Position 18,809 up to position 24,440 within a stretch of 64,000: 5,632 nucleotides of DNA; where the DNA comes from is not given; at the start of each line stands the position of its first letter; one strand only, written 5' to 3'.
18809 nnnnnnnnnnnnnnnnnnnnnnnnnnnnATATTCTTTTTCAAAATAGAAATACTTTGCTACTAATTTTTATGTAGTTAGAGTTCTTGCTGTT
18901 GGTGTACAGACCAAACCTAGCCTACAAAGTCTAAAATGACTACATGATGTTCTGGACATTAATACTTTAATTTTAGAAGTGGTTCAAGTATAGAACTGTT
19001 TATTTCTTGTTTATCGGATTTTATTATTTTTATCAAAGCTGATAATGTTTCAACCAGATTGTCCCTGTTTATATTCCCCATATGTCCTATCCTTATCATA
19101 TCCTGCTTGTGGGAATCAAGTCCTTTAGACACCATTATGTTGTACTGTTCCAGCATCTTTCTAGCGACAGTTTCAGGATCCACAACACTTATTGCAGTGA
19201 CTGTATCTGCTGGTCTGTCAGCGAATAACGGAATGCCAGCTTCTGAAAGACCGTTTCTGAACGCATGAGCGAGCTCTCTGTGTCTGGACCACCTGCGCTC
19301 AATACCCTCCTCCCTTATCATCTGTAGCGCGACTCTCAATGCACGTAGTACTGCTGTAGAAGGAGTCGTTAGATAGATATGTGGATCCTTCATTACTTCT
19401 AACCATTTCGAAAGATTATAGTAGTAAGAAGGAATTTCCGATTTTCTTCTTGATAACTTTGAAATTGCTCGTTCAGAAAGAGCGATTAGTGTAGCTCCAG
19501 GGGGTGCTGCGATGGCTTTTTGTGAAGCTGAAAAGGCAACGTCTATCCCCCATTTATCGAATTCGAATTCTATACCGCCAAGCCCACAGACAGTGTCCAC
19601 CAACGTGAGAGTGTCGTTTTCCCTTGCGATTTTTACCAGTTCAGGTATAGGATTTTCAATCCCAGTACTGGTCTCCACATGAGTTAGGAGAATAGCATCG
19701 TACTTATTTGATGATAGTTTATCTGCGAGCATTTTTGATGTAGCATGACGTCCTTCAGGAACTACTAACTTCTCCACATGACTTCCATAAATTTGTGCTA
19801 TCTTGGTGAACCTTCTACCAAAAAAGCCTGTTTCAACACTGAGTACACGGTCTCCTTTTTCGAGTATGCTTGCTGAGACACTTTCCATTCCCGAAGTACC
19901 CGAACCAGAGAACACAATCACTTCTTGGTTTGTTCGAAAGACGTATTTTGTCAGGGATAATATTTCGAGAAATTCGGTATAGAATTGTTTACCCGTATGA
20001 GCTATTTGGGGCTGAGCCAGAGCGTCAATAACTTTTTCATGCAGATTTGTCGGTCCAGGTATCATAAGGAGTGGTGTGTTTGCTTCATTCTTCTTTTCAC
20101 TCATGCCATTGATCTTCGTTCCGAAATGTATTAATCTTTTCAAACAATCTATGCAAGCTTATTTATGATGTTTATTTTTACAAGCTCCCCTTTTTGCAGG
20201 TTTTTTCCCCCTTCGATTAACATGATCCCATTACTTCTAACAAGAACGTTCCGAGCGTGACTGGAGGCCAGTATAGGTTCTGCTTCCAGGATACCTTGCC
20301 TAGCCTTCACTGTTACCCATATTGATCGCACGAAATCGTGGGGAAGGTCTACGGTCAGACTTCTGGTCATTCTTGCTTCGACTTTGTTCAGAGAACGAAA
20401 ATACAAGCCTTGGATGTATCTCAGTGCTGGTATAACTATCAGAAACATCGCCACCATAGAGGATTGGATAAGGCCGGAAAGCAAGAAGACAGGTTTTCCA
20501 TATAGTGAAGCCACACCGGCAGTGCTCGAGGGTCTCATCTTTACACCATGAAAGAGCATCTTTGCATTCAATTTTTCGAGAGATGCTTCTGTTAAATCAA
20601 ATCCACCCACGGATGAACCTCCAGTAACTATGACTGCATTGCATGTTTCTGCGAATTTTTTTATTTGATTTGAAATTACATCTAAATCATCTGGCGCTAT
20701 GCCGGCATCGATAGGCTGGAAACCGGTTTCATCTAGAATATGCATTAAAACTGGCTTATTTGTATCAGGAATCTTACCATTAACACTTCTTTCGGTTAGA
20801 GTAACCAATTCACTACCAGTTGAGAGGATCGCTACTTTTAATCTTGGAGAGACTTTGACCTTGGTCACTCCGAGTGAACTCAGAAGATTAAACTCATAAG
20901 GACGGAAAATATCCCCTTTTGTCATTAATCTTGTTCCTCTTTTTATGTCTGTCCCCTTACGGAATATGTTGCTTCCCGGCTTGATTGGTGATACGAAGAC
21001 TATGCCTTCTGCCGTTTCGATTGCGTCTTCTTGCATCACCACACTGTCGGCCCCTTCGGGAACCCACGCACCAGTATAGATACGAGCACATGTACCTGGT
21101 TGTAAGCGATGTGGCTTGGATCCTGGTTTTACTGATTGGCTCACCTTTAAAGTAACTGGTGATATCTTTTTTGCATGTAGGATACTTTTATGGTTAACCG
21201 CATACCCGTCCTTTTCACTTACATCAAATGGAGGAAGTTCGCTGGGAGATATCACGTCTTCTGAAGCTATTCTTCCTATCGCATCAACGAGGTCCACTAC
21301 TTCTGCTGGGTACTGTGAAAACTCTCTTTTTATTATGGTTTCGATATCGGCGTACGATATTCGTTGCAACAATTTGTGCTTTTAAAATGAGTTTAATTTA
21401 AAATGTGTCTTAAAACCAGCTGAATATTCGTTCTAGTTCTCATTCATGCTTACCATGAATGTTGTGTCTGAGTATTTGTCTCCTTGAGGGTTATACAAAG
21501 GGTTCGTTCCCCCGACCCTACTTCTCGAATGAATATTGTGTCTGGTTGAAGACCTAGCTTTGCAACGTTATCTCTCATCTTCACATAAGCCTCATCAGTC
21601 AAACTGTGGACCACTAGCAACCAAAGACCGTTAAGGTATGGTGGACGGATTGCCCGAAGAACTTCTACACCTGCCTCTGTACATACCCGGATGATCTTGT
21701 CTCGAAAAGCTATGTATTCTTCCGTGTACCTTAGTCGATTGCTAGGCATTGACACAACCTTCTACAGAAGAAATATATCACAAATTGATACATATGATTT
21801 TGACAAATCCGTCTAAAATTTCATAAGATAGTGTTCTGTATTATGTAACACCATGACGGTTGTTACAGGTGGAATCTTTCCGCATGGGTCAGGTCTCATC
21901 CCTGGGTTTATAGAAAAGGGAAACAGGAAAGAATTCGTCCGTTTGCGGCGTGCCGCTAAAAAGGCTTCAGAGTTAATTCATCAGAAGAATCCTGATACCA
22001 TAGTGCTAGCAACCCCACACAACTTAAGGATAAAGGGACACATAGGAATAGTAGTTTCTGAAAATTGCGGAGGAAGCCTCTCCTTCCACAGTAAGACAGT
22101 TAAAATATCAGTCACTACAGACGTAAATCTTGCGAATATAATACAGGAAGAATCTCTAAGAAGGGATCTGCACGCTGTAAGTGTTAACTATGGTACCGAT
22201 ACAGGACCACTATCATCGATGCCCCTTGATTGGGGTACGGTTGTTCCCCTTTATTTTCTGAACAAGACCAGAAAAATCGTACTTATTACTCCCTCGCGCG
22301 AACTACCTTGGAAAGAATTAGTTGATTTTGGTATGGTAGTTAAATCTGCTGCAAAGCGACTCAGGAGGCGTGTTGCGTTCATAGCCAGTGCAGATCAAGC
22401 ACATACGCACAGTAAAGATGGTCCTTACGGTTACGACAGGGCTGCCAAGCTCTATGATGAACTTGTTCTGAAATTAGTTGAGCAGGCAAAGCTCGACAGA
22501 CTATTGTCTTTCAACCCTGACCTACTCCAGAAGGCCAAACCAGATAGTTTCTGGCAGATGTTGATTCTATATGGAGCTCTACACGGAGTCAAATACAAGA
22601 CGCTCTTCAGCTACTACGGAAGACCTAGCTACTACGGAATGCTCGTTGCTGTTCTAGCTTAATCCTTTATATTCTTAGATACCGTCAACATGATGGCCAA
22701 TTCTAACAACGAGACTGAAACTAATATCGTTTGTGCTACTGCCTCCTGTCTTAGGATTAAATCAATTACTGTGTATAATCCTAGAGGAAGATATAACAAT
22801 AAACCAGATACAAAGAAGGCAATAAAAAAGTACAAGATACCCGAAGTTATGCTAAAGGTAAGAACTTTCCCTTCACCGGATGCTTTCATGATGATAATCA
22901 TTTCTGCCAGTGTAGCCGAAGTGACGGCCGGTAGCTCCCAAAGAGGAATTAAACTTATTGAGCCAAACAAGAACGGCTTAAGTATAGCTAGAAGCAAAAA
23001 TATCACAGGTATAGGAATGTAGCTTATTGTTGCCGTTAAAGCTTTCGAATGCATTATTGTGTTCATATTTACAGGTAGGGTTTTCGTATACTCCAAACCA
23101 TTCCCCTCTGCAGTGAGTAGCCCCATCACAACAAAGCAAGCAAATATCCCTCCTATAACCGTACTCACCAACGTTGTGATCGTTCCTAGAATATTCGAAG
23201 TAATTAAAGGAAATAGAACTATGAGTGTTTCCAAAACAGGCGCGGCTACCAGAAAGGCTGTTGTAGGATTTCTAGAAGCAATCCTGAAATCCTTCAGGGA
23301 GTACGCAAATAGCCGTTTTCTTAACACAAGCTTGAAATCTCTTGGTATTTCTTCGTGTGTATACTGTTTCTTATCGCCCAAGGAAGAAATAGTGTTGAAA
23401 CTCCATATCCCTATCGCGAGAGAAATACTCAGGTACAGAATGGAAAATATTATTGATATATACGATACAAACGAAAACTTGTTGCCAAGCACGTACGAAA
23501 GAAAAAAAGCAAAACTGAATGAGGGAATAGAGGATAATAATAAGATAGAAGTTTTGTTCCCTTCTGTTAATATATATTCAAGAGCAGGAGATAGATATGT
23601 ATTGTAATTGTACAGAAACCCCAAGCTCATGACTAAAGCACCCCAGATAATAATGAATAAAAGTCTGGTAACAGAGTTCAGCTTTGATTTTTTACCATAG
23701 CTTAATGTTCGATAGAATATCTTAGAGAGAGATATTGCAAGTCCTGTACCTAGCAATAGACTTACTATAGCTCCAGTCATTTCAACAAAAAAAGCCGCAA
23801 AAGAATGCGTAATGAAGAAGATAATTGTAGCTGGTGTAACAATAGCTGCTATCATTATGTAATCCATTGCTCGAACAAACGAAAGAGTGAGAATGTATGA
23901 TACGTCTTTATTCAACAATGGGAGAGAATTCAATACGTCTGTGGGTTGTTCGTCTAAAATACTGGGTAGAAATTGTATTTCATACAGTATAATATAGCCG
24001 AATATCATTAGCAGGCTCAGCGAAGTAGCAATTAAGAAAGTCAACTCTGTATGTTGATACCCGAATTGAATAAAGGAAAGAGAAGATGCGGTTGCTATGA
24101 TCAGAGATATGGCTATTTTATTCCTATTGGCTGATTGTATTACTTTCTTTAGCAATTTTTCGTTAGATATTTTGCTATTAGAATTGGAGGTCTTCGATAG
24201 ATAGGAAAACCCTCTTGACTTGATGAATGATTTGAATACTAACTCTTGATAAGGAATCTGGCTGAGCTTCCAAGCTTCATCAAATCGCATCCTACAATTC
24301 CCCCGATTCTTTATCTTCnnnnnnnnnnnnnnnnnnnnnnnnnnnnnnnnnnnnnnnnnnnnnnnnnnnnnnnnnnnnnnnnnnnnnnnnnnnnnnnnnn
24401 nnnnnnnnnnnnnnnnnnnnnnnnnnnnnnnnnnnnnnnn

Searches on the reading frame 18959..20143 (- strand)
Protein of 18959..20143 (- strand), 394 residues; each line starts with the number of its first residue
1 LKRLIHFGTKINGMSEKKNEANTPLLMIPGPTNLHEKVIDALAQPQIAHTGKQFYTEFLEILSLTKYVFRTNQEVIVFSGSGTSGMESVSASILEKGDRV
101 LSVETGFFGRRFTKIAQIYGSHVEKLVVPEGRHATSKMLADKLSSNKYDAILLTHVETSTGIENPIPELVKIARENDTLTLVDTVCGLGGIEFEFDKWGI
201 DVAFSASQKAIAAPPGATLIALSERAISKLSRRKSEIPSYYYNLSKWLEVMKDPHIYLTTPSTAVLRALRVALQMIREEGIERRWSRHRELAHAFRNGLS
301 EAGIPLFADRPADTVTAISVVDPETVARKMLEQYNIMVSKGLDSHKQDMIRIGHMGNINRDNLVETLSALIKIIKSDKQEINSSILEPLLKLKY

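Call 21: search_protein_families(library=pfam, proteins=[window:18959-20143:-])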
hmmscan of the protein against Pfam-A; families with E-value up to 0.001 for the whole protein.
window:18959-20143:- (394 aa): 2 families
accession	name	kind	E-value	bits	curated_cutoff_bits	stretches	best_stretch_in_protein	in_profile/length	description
PF00266.25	Aminotran_5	-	5.6e-30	105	21.5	1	46-353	33-358/371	Aminotransferase class-V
PF00155.27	Aminotran_1_2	-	1.6e-11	44.5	19.7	1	36-365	24-356/361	Aminotransferase class I and II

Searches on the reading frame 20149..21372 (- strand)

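Call 21: search_protein_families(library=pfam, proteins=[window:20149-21372:-])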
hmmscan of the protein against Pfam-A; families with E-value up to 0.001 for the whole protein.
window:20149-21372:- (407 aa): 3 families
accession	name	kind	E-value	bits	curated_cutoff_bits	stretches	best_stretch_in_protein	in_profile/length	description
PF03453.22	MoeA_N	-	9.2e-38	129.9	30.8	1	6-168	2-160/160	MoeA N-terminal region (domain I and II)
PF00994.29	MoCF_biosynth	-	6.6e-26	91.2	26.6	1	181-318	1-143/144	Probable molybdopterin binding domain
PF03454.20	MoeA_C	-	1.4e-05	25.6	22.1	1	345-401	12-70/72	MoeA C-terminal region (domain IV)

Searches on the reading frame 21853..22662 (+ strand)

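Call 21: search_protein_families(library=pfam, proteins=[window:21853-22662:+])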
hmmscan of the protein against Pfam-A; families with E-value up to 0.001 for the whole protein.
window:21853-22662:+ (269 aa): 1 family
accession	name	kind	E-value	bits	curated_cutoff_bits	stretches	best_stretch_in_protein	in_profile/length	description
PF02900.23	LigB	-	7e-25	88.1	26.3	1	35-257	31-261/269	Catalytic LigB subunit of aromatic ring-opening dioxygenase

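Call 25: search_protein_families(library=ncbifam, proteins=[window:21853-22662:+], max_evalue=0.01)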
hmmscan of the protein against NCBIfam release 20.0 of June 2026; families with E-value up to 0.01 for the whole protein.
window:21853-22662:+ (269 aa): 1 family
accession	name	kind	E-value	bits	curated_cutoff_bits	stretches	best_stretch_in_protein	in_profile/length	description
TIGR02298.1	HpaD_Fe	equivalog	2.4e-05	23.9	315.95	1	81-211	88-221/284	3,4-dihydroxyphenylacetate 2,3-dioxygenase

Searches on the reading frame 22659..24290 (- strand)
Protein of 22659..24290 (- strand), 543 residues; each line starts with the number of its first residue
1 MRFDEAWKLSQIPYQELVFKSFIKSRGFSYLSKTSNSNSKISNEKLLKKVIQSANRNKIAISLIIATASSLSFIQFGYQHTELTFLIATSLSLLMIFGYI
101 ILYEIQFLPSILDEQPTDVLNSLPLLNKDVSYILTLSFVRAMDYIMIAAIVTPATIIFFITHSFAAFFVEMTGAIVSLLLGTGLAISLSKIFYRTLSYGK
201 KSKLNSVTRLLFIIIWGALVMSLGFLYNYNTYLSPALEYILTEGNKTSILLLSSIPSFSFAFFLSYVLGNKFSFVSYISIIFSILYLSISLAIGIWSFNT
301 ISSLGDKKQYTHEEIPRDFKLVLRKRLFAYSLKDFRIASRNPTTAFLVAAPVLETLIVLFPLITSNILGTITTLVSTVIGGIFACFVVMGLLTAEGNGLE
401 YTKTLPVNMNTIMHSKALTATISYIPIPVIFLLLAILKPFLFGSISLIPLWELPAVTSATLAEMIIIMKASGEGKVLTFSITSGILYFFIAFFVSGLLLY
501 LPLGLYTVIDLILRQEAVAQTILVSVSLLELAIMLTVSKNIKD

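Call 21: search_protein_families(library=pfam, proteins=[window:22659-24290:-])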
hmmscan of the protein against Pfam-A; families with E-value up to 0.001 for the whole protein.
window:22659-24290:- (543 aa): 1 family
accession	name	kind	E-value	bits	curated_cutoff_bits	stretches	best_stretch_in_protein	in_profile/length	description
PF09847.15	12TM_1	-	2.9e-13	50.2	33.2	1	58-525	6-434/448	Membrane protein of 12 TMs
